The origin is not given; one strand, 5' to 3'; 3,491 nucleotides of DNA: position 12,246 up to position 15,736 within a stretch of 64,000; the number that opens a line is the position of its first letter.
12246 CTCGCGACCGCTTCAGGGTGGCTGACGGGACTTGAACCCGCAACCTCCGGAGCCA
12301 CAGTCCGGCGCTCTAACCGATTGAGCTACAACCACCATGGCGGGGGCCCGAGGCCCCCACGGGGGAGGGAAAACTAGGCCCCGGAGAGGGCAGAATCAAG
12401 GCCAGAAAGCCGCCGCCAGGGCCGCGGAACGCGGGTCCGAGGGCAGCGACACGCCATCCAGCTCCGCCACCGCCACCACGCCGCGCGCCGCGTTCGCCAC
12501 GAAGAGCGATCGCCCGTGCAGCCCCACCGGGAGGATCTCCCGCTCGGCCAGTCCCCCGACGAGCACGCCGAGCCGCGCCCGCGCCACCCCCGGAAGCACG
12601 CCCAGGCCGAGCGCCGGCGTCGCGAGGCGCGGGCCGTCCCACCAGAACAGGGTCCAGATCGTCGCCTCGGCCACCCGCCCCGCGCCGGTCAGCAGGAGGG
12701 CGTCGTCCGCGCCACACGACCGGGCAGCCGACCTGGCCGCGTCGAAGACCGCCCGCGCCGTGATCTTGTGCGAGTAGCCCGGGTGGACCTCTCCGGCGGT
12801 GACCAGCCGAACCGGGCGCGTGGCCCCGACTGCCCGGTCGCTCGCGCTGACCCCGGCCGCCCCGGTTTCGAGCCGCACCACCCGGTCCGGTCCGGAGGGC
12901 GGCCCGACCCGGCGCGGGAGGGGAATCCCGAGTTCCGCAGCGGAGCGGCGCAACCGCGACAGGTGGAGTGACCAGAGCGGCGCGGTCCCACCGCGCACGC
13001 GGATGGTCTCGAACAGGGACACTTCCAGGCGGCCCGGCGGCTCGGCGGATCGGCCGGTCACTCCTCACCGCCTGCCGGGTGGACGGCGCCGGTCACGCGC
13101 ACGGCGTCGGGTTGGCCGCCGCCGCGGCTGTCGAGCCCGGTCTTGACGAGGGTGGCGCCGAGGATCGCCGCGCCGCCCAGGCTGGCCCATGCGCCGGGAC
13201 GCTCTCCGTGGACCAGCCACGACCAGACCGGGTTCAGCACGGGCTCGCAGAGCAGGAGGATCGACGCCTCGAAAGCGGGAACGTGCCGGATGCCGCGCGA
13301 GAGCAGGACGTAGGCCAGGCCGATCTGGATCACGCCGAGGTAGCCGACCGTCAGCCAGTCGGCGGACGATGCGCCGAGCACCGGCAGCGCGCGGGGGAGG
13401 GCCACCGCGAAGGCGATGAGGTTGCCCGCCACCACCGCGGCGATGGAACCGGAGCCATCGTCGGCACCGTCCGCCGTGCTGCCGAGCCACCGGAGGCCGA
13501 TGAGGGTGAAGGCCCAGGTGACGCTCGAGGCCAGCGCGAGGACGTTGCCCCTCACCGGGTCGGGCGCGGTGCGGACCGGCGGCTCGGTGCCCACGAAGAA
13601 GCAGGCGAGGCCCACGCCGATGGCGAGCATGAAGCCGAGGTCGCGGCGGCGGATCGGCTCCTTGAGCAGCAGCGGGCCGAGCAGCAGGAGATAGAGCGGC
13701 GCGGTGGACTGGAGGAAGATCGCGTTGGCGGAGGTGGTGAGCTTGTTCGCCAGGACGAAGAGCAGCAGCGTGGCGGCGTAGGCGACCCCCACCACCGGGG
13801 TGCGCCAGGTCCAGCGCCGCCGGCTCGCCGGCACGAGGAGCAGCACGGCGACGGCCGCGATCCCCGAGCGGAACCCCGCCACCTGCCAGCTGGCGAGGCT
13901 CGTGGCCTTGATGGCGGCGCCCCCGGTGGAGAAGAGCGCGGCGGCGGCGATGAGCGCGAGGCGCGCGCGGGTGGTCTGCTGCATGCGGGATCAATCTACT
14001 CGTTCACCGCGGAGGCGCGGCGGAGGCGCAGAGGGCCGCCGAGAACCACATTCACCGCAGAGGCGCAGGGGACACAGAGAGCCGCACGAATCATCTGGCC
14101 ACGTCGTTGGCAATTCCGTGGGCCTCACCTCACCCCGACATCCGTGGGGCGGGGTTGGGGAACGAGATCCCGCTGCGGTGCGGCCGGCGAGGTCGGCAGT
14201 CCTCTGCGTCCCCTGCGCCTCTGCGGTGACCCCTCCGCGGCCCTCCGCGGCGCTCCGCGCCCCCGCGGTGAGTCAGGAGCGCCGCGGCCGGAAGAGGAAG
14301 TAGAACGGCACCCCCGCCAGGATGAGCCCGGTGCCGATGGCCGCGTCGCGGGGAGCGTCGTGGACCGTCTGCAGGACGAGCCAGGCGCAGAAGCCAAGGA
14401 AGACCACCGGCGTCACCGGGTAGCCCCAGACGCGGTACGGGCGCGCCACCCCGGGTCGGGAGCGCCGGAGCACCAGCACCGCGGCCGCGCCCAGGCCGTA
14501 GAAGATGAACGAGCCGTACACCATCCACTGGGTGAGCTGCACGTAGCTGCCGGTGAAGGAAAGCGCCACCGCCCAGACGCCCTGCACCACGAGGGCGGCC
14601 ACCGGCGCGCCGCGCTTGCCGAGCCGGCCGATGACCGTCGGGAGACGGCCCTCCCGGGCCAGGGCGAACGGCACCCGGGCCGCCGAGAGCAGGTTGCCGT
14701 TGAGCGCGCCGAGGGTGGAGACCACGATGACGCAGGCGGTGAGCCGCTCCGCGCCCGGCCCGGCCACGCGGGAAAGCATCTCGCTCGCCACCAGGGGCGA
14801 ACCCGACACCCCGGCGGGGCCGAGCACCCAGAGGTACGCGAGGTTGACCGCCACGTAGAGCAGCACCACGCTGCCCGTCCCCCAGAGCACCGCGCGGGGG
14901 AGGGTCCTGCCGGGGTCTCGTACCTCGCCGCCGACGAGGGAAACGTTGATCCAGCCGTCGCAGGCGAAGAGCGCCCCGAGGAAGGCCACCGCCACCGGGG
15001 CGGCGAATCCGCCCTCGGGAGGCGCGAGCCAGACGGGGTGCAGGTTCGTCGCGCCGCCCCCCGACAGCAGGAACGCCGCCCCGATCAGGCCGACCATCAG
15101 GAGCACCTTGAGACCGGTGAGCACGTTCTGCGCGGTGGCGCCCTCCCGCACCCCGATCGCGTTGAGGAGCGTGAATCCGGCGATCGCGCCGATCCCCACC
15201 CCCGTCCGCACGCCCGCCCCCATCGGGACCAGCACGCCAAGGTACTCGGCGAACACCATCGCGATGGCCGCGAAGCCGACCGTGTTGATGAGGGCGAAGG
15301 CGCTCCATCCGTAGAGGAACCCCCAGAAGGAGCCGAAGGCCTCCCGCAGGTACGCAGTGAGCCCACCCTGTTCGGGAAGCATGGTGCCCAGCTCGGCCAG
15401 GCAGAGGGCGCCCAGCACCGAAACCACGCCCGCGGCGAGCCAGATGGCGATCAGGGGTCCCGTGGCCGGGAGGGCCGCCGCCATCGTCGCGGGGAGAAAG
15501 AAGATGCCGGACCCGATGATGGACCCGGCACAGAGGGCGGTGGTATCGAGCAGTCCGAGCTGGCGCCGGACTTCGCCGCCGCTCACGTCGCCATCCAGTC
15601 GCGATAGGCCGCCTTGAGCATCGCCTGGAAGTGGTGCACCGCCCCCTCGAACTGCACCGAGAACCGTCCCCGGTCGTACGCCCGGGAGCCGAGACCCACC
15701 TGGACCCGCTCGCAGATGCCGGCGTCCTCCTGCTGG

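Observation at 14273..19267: Tightly overlapped operon: two secreted amidohydrolases, a cytoplasmic Rieske oxygenase and an APC permease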

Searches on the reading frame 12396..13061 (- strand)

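Call 36: search_protein_families(library=pfam, proteins=[window:12396-13061:-], max_evalue=0.001)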
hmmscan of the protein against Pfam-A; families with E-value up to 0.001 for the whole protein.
window:12396-13061:- (221 aa): 1 family
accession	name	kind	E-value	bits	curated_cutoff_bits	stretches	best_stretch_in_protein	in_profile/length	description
PF01063.24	Aminotran_4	-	1.6e-27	97.3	28.5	2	95-200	112-222/223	Amino-transferase class IV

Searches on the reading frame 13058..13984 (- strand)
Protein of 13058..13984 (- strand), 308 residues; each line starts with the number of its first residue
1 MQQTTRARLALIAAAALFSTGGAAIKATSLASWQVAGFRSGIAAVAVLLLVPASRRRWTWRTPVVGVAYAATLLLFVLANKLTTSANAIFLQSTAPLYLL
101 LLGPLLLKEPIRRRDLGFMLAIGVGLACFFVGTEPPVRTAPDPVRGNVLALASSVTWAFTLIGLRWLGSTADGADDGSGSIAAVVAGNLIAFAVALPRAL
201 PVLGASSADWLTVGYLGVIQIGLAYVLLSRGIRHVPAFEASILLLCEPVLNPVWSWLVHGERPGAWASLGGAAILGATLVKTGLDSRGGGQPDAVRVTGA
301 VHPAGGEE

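Call 36: search_protein_families(library=pfam, proteins=[window:13058-13984:-], max_evalue=0.001)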
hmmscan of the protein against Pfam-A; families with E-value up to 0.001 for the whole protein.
window:13058-13984:- (308 aa): 1 family
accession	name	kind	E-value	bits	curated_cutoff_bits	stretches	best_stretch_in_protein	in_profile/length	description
PF00892.27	EamA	-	1.5e-25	90.4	28.2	2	145-279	2-131/135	EamA-like transporter family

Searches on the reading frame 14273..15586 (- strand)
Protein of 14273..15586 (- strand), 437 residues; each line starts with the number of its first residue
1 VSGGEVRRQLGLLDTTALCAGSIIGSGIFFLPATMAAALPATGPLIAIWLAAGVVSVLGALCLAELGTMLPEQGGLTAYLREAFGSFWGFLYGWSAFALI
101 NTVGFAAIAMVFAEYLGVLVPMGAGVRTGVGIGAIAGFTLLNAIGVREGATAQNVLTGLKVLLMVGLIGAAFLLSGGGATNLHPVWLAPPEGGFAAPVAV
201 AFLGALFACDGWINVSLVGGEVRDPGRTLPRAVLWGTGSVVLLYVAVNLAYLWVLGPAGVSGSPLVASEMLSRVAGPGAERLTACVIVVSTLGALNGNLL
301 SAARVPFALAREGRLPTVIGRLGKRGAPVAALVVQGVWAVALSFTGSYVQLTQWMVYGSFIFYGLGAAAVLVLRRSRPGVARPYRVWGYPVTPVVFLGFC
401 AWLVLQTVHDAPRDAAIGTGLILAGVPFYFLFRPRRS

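Call 7: search_protein_families(library=pfam, proteins=[window:14273-15586:-])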
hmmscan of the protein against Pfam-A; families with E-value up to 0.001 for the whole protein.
window:14273-15586:- (437 aa): 2 families
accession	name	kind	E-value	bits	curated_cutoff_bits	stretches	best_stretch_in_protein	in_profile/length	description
PF13520.12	AA_permease_2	-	2.7e-60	204.9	27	1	10-424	1-420/427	Amino acid permease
PF00324.27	AA_permease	-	7.7e-36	124.2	24.6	1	18-405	5-418/470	Amino acid permease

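Call 8: search_protein_families(library=ncbifam, proteins=[window:14273-15586:-])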
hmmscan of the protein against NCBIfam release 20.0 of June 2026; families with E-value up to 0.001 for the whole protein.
window:14273-15586:- (437 aa): 31 families (the best 25 are shown)
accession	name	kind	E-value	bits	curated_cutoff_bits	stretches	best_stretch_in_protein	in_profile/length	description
TIGR00911.1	2A0308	subfamily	2.5e-66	224.2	701.8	1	6-432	44-473/505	L-type amino acid transporter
TIGR00909.1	2A0306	subfamily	9.3e-48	163.2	556.8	1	7-432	2-429/429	amino acid transporter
TIGR00905.1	2A0302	subfamily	4.9e-33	114.6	409.05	1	7-377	6-385/473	basic amino acid/polyamine antiporter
NF053761.1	BrChAATpBcaP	equivalog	5.3e-33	114.8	690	1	5-434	19-453/460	branched-chain amino acid transporter BcaP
TIGR00908.1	2A0305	equivalog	3.4e-28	98.7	381.75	1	40-413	38-410/442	ethanolamine permease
TIGR00906.1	2A0303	subfamily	1.9e-22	79.4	681.7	2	4-120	27-141/602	cationic amino acid transport permease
NF008245.0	PRK11021.1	equivalog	7.2e-21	74.7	284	1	6-361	4-351/419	L-methionine/branched-chain amino acid transporter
NF008466.1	PRK11357.1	equivalog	5e-19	68.5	800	1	1-431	1-434/446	fructoselysine/psicoselysine transporter FrlA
TIGR03810.1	arg_ornith_anti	equivalog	1.2e-18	67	591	1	9-338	2-337/468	arginine-ornithine antiporter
NF007929.0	PRK10644.1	equivalog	2.1e-17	63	574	1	8-340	8-335/445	arginine/agmatine antiporter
TIGR00913.1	2A0310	subfamily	3.6e-14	52.4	578.7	1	17-340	11-351/480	amino acid permease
NF007602.0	PRK10249.1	equivalog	7.2e-14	51.6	851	1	18-339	31-352/458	phenylalanine transporter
NF007754.0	PRK10435.1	equivalog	9.7e-14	51.2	585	1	8-344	5-335/443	cadaverine/lysine antiporter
TIGR01773.1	GABAperm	equivalog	1.2e-13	50.6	678.1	1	15-426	19-441/452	GABA permease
NF008484.0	PRK11387.1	equivalog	2.2e-13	50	716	1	7-417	13-438/471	S-methylmethionine permease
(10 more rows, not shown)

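Call 73: search_solved_structures(query=window:14273-15586:-, max_evalue=1e-20)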
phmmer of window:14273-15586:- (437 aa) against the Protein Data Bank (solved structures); distinct sequences matched with E-value up to 1e-20: 20.
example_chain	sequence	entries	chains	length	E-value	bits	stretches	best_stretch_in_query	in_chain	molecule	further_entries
9h76_A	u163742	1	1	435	1e-61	212.6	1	16-433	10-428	Putative amino acid/polyamine transport protein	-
6f2g_A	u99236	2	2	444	1.1e-61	212.5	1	16-433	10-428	Putative amino acid/polyamine transport protein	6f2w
7ccs_B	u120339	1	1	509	3.4e-59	204.3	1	5-432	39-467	Consensus mutated Anionic Amino Acid Transporter Light Chain, Xc- System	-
7nf6_B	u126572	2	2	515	9.1e-57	196.3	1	6-432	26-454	B(0,+)-type amino acid transporter 1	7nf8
6yup_D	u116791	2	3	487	3.8e-56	194.3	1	6-432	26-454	b(0,+)-type amino acid transporter 1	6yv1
6li9_B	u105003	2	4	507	4.4e-56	194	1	6-432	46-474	b(0,+)-type amino acid transporter 1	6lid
7b00_A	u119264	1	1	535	6.2e-51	177.1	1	3-431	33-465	Large neutral amino acids transporter small subunit 2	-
8a6l_B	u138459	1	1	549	6.8e-51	176.9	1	3-431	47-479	Large neutral amino acids transporter small subunit 2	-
7cmh_B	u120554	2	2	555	7e-51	176.9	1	3-431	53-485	Large neutral amino acids transporter small subunit 2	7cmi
9i1z_B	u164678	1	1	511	7.3e-50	173.5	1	6-432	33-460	Y+L amino acid transporter 1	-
8xxi_A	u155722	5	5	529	8.2e-50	173.4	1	6-432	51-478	Y+L amino acid transporter 1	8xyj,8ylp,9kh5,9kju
8qey_A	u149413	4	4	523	2.6e-48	168.4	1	6-431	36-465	Asc-type amino acid transporter 1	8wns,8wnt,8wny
9ky5_A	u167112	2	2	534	9.8e-47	163.2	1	5-431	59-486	Y+L amino acid transporter 2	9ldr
6jmq_A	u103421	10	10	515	4.4e-44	154.5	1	4-431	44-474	Large neutral amino acids transporter small subunit 1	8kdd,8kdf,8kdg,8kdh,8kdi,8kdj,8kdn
7dsk_B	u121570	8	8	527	4.7e-44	154.4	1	4-431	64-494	Large neutral amino acids transporter small subunit 1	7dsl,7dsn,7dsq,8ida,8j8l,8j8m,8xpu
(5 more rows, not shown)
